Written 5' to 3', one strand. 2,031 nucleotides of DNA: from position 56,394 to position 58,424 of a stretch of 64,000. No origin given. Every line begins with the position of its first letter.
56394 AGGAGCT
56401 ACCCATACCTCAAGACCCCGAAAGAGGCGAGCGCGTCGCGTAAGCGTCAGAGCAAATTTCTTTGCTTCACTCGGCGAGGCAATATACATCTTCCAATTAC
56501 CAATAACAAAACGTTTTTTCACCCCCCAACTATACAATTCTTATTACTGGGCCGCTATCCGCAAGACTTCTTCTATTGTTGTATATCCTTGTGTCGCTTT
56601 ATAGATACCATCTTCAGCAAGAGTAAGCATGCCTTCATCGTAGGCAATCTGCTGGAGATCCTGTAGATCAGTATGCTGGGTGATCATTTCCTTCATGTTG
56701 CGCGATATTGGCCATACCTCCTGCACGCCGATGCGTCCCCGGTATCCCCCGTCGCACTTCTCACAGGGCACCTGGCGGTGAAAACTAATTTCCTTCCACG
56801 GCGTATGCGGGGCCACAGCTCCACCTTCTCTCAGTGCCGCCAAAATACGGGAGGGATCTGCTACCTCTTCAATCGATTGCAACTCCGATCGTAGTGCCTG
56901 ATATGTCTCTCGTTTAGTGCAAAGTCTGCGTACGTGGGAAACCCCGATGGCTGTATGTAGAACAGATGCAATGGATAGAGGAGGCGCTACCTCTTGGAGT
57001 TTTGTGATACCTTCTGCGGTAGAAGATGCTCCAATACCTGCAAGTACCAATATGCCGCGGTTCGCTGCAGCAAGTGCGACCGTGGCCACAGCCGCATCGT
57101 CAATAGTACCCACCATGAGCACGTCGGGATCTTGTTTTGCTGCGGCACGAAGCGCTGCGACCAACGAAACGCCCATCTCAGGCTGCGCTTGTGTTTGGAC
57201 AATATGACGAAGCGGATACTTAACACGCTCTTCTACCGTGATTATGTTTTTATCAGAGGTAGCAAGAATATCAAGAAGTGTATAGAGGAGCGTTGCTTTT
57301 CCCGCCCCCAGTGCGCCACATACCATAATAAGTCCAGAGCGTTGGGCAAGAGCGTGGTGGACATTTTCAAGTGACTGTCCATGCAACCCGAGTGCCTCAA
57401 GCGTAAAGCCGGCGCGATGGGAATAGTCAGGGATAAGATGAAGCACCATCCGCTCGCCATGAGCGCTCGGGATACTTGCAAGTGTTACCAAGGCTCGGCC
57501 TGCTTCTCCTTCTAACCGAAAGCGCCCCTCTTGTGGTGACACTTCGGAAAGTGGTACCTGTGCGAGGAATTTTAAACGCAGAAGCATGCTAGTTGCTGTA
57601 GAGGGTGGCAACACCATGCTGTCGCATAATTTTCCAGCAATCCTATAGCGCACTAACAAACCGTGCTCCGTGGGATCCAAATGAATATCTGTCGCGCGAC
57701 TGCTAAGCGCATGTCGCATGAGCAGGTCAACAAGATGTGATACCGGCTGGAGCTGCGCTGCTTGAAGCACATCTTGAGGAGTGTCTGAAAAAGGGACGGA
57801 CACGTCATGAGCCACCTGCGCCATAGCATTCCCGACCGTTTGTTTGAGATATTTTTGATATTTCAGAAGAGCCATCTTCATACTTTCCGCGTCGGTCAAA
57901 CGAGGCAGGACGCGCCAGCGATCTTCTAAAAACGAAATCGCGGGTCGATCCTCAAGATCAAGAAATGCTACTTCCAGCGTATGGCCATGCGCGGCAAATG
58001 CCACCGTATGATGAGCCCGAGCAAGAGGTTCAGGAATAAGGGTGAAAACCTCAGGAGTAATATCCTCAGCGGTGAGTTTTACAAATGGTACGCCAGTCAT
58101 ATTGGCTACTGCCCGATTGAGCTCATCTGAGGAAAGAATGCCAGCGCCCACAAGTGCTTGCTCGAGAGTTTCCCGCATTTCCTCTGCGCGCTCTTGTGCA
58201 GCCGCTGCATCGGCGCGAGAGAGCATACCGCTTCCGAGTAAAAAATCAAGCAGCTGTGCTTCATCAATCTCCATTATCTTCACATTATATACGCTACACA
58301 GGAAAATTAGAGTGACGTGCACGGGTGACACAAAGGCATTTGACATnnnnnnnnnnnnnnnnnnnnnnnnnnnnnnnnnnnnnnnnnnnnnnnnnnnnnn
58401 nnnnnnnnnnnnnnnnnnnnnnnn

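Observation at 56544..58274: Second PilB/GspE-family protein with all catalytic motifs degenerated (predicted pseudo-ATPase) upstream of tpiA-pgk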

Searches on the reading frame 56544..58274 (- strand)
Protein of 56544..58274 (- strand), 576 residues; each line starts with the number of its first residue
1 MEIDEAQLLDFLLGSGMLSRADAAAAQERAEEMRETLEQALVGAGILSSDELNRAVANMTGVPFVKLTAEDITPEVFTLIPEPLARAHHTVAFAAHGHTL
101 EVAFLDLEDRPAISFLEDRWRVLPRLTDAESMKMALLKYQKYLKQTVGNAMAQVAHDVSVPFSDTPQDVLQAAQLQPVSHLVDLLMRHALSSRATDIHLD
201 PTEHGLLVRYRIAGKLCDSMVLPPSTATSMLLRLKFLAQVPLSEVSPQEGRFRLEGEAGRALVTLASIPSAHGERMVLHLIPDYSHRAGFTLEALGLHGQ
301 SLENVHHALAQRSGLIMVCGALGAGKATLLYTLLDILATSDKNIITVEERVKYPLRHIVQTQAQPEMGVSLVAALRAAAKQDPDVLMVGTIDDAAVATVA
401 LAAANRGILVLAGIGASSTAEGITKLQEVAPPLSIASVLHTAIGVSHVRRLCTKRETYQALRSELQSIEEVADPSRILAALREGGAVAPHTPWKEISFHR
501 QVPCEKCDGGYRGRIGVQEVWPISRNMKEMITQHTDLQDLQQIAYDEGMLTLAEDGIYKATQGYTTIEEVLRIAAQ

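Call 4: search_protein_families(library=pfam, proteins=[window:56544-58274:-], max_evalue=0.01)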
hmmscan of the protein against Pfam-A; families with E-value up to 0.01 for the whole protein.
window:56544-58274:- (576 aa): 3 families
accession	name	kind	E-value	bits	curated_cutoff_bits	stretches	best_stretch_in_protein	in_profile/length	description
PF00437.27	T2SSE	-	2.9e-71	240.5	24.9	1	172-572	2-370/370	Type II/IV secretion system protein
PF05157.20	MshEN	-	1.3e-08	35.1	23.1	1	61-140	2-84/90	MshEN domain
PF06414.18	Zeta_toxin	-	0.0024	17.8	22.3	0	91-146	115-173/199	Zeta toxin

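Call 5: search_protein_families(library=ncbifam, proteins=[window:56544-58274:-], max_evalue=0.01)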
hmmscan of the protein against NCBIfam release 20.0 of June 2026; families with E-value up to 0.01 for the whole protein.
window:56544-58274:- (576 aa): 16 families
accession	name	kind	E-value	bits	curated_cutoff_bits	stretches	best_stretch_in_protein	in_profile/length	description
TIGR02538.1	type_IV_pilB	equivalog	1.8e-88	297.6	675.65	1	8-574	2-562/564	type IV-A pilus assembly ATPase PilB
TIGR02533.1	type_II_gspE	equivalog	1.5e-83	281.1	630.25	1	80-573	4-485/486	type II secretion system ATPase GspE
NF007755.0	PRK10436.1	equivalog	2.1e-75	254.2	617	1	162-574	69-459/465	type II secretion system protein GspE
NF053534.1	T4PilAsmATPsTfpB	equivalog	6.7e-67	226.2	850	1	173-574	196-582/584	type IV pilus assembly ATPase TfpB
NF041000.1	ATPase_ComGA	equivalog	3.5e-43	147.5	300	1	185-430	3-246/267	competence type IV pilus ATPase ComGA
TIGR01420.1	pilT_fam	subfamily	1.2e-24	87.2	319.1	1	184-432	4-245/343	PilT/PilU family type 4a pilus ATPase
TIGR02525.1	plasmid_TraJ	equivalog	2.3e-13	49.9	368.3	1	304-436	140-279/372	plasmid transfer ATPase TraJ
TIGR02524.1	dot_icm_DotB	equivalog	7.1e-10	38.6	463.3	1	303-427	124-257/358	Dot/Icm type IV secretion system ATPase DotB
TIGR03819.1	heli_sec_ATPase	hypoth_equivalog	7.7e-07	28.6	373.15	1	287-407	149-277/340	TadA family conjugal transfer-associated ATPase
NF058587.1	archaellum_moto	equivalog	1.9e-05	23.7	550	1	316-427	278-394/527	archaellum flagellar ATPase motor FlaI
TIGR02782.1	TrbB_P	equivalog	3.5e-05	23.2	304.55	1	303-428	127-254/303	P-type conjugative transfer ATPase TrbB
NF008411.1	PRK11234.1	equivalog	6.4e-05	21.5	1170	1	10-104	486-579/723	cyclic di-3',5'-guanylate-activated glycosyltransferase NfrB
NF010425.0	PRK13851.1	equivalog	0.00025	20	461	1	301-400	150-255/344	type IV secretion system protein VirB11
NF012033.0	PRK15489.1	equivalog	0.00058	18.1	537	1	10-124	495-609/703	glycosyl transferase family protein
TIGR03015.1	pepcterm_ATPase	hypoth_equivalog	0.00098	18.6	324.5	1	301-340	31-70/269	XrtA/PEP-CTERM system-associated ATPase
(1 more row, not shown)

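Call 6: search_solved_structures(query=window:56544-58274:-, show_alignments=3)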
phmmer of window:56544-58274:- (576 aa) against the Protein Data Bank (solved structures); distinct sequences matched with E-value up to 0.001: 25.
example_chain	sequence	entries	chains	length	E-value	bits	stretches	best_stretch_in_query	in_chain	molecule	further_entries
6f8l_G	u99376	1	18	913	1.2e-66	229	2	11-572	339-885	Type IV pilus assembly protein PilF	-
3jc8_Ba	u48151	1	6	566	2.6e-62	214.6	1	10-572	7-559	Type IV-A pilus assembly ATPase PilB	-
5zfr_A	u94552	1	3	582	1.5e-58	202.2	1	10-574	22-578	Type IV pilus biogenesis ATPase PilB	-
6olj_C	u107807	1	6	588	2.2e-58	201.6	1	8-574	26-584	Type IV pilus biogenesis ATPase PilB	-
5tsg_B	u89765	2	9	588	3e-58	201.2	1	8-574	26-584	Type IV pilus biogenesis ATPase PilB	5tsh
4pht_A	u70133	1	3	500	2.1e-53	185.2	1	166-574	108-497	General secretory pathway protein E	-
5oiu_A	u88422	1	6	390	2.4e-53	185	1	181-572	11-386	Type IV pilus assembly protein PilF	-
5it5_F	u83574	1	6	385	2.6e-53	184.9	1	182-572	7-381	ATP binding motif-containing protein PilF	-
6ejf_A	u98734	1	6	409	3.1e-53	184.7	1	182-572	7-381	Type IV pilus assembly protein PilF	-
4kss_A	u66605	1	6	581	1.5e-51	179.1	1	167-574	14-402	Type II secretion system protein E, hemolysin-coregulated protein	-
4ksr_A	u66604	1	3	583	1.5e-51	179.1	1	167-574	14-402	Type II secretion system protein E, Hemolysin-coregulated protein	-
1p9r_A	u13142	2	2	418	1.6e-51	179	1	167-572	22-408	General secretion pathway protein E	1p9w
5fl3_A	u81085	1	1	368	3.7e-16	62.3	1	173-416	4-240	PILI RETRACTION PROTEIN PILT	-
2eyu_A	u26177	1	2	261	3.3e-15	59.2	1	295-431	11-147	twitching motility protein PilT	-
2gsz_A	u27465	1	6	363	6.2e-15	58.3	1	295-431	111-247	twitching motility protein PilT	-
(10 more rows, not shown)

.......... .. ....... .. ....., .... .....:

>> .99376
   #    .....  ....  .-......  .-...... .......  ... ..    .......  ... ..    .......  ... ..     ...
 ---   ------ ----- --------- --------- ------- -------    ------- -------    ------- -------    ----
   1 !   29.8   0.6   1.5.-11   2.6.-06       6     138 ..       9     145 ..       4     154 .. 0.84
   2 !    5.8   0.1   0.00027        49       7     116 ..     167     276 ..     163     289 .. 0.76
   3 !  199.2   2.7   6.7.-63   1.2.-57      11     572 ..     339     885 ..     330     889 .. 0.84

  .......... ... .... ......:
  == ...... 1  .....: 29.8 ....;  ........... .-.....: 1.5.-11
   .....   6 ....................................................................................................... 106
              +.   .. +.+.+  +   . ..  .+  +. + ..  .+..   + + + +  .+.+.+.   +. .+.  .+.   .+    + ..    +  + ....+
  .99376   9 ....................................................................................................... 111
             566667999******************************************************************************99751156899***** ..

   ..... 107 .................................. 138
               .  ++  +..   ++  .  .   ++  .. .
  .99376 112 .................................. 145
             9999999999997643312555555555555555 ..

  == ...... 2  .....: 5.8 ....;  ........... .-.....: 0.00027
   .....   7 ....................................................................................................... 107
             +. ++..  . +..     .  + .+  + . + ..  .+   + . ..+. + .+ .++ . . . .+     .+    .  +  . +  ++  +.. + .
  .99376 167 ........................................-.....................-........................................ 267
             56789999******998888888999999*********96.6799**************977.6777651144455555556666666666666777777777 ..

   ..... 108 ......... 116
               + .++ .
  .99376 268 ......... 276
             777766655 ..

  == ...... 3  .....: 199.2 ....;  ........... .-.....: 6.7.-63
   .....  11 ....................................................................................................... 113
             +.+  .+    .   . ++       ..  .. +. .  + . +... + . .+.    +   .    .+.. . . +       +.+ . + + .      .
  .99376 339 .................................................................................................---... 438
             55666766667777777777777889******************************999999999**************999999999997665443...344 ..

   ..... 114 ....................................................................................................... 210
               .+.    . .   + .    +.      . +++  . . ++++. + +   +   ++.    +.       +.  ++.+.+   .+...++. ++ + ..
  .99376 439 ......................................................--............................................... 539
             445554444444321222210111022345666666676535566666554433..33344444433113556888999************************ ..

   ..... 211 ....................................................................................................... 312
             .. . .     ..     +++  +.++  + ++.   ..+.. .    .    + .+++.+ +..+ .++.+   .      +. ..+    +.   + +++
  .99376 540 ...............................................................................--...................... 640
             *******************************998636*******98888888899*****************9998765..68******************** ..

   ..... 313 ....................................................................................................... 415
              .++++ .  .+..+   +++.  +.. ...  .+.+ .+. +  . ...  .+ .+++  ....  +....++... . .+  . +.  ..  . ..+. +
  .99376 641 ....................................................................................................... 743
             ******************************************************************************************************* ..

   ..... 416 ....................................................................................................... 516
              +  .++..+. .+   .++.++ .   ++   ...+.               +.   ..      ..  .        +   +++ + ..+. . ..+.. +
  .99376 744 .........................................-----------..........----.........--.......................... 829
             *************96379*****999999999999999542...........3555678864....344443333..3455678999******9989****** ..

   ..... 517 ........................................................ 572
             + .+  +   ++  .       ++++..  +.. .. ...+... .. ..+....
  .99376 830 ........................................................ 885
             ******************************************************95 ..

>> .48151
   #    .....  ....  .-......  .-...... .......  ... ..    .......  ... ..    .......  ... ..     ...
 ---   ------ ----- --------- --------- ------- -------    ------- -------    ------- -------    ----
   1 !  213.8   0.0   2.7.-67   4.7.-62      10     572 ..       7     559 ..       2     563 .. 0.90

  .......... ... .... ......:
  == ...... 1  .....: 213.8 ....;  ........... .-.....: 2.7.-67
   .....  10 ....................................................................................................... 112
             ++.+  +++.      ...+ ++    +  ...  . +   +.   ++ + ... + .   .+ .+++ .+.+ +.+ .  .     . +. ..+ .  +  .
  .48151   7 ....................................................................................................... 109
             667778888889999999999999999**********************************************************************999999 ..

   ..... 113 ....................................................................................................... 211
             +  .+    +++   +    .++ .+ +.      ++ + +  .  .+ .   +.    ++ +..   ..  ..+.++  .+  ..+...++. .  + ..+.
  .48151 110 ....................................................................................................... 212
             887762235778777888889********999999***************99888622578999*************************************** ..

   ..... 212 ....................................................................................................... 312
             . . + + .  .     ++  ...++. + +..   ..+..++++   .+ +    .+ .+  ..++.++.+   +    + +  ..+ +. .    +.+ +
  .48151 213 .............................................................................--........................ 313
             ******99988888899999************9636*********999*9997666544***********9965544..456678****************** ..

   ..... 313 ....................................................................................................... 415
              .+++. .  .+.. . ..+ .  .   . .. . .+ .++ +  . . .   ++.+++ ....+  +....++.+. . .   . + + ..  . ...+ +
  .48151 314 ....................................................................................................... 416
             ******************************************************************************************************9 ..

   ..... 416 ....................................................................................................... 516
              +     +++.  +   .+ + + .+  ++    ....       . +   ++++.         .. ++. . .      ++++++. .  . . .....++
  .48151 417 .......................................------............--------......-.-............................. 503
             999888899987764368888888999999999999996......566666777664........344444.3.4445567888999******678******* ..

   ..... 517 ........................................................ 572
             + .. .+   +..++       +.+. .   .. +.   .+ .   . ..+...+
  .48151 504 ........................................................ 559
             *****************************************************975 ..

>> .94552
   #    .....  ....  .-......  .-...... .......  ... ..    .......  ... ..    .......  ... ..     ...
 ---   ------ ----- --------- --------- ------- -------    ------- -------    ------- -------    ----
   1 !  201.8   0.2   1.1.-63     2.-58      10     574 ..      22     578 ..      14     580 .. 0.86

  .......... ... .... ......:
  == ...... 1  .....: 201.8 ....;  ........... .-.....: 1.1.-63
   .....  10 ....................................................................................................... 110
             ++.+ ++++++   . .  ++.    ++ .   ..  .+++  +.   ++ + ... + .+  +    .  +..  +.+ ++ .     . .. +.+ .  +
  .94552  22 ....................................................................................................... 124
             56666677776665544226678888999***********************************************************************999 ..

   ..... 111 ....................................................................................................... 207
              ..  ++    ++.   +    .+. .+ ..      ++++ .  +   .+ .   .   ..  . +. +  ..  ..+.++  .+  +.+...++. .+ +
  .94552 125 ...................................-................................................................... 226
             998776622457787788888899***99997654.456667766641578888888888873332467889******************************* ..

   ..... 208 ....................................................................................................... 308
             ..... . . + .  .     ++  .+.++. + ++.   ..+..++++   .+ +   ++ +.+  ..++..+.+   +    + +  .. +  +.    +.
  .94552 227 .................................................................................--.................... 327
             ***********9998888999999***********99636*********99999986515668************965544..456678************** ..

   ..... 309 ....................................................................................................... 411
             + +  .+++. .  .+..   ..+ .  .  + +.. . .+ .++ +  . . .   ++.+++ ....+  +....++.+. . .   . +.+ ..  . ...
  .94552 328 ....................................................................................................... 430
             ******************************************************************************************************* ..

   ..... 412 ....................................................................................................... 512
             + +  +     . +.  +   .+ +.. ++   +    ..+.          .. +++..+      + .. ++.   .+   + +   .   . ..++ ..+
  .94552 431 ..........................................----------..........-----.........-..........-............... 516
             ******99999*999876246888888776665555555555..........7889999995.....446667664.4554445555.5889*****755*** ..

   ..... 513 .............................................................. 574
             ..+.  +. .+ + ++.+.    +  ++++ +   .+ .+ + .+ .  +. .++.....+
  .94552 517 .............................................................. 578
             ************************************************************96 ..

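Call 9: find_homologous_proteins(query=window:56544-58274:-, max_evalue=1e-20)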
Query window:56544-58274:- (576 aa): 244 proteins with E <= 1e-20 among 8000 candidates; the best 120 are listed.
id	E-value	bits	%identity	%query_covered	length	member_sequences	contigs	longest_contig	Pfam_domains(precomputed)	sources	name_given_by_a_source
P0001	6.9e-178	611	51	100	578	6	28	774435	PF05157.21,PF06414.19,PF00437.27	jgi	jgi:type IV pilus assembly protein PilB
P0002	9.2e-172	591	50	100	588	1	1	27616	PF05157.21,PF00437.27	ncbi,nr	ncbi:MAG: Tfp pilus assembly protein PilB, type pilus assembly protein PilB [Candidatus Adlerbacteri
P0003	5.5e-163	562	50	99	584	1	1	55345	PF05157.21,PF00437.27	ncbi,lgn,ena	-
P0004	3.0e-155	536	47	100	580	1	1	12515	PF05157.21,PF00437.27,PF13604.13,PF13401.13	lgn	-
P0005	2.8e-152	526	47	99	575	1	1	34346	PF05157.21,PF00437.27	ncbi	-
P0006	1.9e-136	474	43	98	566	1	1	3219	PF00437.27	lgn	-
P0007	1.9e-131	458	43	100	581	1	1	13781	PF05157.21,PF00437.27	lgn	-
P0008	9.6e-131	455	54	69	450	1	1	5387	PF05157.21,PF06414.19,PF00437.27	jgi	jgi:type IV pilus assembly protein PilB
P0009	6.1e-129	449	40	100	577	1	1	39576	PF05157.21,PF00437.27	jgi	-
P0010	2.4e-128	447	40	100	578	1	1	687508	PF05157.21,PF00437.27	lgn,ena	-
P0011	1.1e-127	445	40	100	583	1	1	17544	PF05157.21,PF00437.27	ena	-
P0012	7.3e-127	443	41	100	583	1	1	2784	PF05157.21,PF00437.27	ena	-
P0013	8.0e-127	442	39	100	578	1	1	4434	PF05157.21,PF00437.27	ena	-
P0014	4.7e-126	440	41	100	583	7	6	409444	PF05157.21,PF00437.27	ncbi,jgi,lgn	jgi:type IV pilus assembly protein PilB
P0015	7.4e-124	433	44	94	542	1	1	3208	PF05157.21,PF00437.27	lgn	-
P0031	6.8e-114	400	40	99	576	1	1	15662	PF05157.21,PF00437.27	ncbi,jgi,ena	jgi:type II secretory ATPase GspE/PulE/Tfp pilus assembly ATPase PilB-like protein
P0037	1.3e-110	389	39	100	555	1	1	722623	PF05157.21,PF00437.27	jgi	jgi:type IV pilus assembly protein PilB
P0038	2.2e-110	388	42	98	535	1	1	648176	PF05157.21,PF00437.27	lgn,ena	-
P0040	4.1e-108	381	40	99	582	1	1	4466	PF05157.21,PF00437.27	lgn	-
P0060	5.7e-96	341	36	99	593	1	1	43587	PF05157.21,PF00437.27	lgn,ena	-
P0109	9.7e-73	264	36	100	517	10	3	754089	PF05157.21,PF00437.27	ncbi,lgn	-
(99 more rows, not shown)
